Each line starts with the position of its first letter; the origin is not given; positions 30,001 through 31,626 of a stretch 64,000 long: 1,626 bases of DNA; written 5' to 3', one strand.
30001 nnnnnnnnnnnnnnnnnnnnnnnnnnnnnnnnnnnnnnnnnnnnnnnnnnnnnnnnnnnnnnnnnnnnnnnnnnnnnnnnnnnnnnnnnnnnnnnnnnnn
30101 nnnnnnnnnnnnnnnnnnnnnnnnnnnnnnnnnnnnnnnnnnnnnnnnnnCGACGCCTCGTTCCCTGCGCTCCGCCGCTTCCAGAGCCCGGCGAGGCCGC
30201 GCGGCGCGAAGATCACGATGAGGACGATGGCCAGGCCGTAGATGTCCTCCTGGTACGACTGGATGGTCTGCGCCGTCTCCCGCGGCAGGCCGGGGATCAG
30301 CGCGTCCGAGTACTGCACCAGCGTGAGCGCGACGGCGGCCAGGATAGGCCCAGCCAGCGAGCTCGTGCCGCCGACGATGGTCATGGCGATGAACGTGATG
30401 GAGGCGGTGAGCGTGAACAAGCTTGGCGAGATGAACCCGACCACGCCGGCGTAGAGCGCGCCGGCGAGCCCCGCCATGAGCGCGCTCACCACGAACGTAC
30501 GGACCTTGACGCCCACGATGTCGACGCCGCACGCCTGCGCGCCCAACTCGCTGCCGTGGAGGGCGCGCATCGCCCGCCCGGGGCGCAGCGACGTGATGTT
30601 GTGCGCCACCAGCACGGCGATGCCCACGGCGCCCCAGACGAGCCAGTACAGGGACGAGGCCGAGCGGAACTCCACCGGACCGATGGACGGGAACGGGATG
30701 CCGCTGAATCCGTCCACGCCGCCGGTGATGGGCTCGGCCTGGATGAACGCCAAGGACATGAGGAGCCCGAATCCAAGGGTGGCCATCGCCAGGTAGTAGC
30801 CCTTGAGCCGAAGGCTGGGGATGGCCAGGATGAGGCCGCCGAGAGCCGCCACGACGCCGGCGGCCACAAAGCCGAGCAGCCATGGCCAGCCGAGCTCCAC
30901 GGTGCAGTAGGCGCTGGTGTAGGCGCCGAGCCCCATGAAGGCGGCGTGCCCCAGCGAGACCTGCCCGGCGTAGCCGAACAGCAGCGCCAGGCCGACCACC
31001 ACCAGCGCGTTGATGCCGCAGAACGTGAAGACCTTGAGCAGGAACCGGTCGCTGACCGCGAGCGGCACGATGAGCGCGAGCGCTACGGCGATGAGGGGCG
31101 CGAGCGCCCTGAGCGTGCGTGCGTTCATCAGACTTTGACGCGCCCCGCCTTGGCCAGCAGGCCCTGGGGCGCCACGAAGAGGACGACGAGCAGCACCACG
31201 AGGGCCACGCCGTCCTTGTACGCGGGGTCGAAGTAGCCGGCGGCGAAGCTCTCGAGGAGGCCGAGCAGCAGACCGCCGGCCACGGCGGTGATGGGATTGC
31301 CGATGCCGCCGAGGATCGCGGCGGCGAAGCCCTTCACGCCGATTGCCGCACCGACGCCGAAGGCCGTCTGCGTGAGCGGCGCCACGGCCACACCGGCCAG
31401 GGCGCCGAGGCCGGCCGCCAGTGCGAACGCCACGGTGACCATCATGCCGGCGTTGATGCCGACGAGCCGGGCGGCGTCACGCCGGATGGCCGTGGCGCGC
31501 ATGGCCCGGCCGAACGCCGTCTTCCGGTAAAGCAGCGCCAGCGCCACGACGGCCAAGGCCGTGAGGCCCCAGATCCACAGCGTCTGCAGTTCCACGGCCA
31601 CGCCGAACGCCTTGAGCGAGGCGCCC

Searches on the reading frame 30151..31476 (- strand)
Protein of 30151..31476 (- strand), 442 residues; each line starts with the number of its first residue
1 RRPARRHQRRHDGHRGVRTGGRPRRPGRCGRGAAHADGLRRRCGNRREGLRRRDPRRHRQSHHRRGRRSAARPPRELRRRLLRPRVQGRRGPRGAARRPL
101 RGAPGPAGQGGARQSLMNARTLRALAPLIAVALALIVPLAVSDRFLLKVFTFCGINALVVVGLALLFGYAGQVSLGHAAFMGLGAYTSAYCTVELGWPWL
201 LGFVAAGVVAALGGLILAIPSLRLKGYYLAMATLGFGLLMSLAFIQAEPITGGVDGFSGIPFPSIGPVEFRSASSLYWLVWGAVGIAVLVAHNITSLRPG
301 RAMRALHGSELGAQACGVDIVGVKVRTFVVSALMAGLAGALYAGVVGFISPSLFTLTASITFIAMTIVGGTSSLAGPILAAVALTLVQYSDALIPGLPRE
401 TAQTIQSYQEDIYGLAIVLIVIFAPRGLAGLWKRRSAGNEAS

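Call 14: search_protein_families(library=pfam, max_evalue=0.001, proteins=[window:30151-31476:-])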
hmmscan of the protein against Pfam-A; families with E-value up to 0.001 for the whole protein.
window:30151-31476:- (442 aa): 1 family
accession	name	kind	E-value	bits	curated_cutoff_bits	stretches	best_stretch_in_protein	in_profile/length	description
PF02653.21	BPD_transp_2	-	6.3e-38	130.9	26.8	1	146-395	2-251/269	Branched-chain amino acid transport system / permease component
